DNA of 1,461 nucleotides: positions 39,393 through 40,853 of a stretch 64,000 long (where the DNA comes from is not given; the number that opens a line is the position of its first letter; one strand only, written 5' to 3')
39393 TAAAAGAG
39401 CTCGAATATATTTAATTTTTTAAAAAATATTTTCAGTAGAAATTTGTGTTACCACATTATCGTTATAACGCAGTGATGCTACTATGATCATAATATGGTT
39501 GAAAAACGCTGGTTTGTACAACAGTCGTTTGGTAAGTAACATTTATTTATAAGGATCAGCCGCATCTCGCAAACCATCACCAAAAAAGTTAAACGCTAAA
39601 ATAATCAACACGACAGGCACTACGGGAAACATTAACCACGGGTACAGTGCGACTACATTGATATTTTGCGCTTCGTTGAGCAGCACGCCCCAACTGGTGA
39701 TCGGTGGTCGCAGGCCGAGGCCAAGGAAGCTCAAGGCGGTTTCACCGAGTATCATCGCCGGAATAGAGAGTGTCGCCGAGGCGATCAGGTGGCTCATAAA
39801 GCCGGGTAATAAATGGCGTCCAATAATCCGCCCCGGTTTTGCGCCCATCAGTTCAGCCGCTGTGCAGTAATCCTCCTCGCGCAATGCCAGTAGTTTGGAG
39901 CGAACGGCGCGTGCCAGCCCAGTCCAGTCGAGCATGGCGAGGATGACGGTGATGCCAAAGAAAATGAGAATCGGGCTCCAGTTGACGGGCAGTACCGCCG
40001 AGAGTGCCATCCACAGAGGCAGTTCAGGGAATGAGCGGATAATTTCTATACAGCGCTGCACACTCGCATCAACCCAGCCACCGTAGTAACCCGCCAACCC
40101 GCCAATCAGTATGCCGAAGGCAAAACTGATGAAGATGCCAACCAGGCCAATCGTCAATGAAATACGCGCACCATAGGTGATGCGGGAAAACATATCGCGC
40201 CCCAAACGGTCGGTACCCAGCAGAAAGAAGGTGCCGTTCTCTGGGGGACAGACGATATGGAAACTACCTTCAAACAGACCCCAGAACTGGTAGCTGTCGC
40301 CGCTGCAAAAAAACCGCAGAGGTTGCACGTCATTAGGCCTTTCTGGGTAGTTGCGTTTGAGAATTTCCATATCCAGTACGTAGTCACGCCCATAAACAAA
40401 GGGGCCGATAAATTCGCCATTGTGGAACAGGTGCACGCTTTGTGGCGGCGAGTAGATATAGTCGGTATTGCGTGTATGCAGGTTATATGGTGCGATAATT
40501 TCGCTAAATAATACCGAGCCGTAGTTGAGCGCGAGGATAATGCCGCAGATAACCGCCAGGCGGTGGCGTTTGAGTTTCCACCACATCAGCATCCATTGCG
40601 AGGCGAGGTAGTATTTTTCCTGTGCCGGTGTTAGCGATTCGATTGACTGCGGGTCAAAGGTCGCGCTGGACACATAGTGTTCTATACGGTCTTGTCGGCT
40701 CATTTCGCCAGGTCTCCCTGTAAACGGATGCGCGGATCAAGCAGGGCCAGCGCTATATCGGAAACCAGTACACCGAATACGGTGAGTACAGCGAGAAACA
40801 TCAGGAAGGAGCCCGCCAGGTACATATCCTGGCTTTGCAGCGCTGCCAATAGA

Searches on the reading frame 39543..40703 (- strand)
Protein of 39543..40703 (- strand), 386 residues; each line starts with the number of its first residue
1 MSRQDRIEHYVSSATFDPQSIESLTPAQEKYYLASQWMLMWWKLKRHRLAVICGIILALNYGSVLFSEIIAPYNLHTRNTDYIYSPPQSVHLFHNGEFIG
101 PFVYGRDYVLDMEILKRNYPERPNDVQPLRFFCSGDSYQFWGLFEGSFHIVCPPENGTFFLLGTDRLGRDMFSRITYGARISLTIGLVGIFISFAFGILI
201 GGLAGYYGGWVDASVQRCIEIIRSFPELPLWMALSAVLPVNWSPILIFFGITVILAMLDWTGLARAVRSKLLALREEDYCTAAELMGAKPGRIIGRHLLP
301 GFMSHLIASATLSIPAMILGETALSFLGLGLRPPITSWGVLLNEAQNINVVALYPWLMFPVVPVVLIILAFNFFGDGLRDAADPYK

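Call 23: find_encoding_contigs(protein=window:39543-40703:-, flank=10000, max_places=10)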
Protein window:39543-40703:- (386 aa): 2 contigs read that carry it; 2 places shown.
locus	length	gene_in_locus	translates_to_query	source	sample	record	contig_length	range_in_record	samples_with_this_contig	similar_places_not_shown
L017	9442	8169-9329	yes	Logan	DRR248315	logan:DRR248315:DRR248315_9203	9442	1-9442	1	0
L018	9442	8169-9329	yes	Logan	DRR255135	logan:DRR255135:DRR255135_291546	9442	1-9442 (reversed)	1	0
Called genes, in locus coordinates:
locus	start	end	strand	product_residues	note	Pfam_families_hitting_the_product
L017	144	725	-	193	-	PF04345:Chor_lyase, PF01947:Rv2949c-like (weak)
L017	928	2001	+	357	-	PF17396:DUF1611_N, PF07755:DUF1611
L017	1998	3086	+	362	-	PF02746:MR_MLE_N, PF13378:MR_MLE_C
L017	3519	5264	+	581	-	PF00005:ABC_tran, PF02463:SMC_N (faint), PF13304:AAA_21 (weak), PF05621:TniB (faint), PF00005:ABC_tran, PF08352:oligo_HPY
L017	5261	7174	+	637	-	PF00496:SBP_bac_5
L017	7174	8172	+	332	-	PF19300:BPD_transp_1_N, PF00528:BPD_transp_1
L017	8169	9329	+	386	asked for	PF12911:OppC_N, PF00528:BPD_transp_1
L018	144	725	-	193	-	PF04345:Chor_lyase, PF01947:Rv2949c-like (weak)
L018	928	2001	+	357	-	PF17396:DUF1611_N, PF07755:DUF1611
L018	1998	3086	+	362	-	PF02746:MR_MLE_N, PF13378:MR_MLE_C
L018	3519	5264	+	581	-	PF00005:ABC_tran, PF02463:SMC_N (faint), PF13304:AAA_21 (weak), PF05621:TniB (faint), PF00005:ABC_tran, PF08352:oligo_HPY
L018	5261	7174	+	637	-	PF00496:SBP_bac_5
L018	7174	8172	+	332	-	PF19300:BPD_transp_1_N, PF00528:BPD_transp_1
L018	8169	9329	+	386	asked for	PF12911:OppC_N, PF00528:BPD_transp_1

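Call 24: list_cluster_members(proteins=[window:39543-40703:-, window:36108-37553:-, window:35090-35806:+, window:31188-31772:+, window:37783-38310:+, window:33438-33983:-, window:31938-33122:-, window:34370-34780:+])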
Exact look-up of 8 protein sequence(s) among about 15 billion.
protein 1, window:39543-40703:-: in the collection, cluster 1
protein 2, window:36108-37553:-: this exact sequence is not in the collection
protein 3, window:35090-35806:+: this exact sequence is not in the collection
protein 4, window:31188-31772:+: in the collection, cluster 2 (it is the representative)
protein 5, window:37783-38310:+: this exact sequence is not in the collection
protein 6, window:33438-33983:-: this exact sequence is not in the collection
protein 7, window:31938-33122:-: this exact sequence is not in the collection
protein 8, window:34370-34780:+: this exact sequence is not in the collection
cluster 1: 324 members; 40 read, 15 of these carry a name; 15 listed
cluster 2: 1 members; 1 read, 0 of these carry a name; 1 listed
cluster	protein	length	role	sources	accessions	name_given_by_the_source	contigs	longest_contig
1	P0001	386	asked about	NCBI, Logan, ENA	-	-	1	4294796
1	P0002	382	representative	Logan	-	-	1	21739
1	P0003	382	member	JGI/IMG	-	peptide/nickel transport system permease protein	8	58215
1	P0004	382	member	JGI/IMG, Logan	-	peptide/nickel transport system permease protein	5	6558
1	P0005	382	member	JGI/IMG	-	peptide/nickel transport system permease protein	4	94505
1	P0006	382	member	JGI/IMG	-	peptide/nickel transport system permease protein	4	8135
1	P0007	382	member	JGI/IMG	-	peptide/nickel transport system permease protein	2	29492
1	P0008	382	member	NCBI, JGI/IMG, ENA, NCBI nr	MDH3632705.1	MAG: ABC transporter permease [Gammaproteobacteria bacterium] | ABC transporter permease [Gammaproteobacteria bacterium]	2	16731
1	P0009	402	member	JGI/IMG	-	peptide/nickel transport system permease protein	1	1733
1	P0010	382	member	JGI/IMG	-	peptide/nickel transport system permease protein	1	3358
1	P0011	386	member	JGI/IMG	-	peptide/nickel transport system permease protein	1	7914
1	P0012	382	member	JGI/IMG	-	peptide/nickel transport system permease protein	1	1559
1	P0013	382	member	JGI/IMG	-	peptide/nickel transport system permease protein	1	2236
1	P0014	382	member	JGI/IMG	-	peptide/nickel transport system permease protein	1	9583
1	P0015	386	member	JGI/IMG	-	peptide/nickel transport system permease protein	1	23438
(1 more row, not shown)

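Call 58: find_related_loci(query=window:39543-40703:-, collection=metagenome_contigs, flank=10000)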
Query window:39543-40703:- (386 aa) in metagenome_contigs; peptide patterns used: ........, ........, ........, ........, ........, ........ (x = any residue, [..] = any of these).
600 stretches matched a pattern (row limit reached: there are more); 592 encode a relative of the query (tblastn E <= 1e-3); the best 80 are kept; 80 distinct loci.
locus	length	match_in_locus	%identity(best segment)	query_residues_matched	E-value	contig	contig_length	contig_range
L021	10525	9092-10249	89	1-386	0e+0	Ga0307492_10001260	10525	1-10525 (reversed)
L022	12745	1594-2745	88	3-386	0e+0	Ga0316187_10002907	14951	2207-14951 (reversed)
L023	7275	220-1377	88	1-386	0e+0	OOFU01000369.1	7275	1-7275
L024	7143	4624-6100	89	1-386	0e+0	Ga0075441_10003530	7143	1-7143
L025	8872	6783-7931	87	4-386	0e+0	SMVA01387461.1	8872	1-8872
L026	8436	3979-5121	77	6-386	0e+0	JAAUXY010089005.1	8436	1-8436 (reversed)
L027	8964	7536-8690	76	2-386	0e+0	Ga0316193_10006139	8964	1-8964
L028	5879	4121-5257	78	8-386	0e+0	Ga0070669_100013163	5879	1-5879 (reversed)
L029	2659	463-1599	77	8-386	0e+0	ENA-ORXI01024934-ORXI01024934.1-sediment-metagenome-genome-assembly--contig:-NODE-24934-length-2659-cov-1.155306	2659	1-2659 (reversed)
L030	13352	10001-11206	74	1-386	0e+0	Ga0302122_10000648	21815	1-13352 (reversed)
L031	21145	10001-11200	73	4-386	0e+0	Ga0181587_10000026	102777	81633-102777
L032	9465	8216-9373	73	1-386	0e+0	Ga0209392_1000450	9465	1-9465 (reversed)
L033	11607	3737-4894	74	3-386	0e+0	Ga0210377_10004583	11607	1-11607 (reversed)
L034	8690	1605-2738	78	9-386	0e+0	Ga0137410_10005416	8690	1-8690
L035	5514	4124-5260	78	8-386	0e+0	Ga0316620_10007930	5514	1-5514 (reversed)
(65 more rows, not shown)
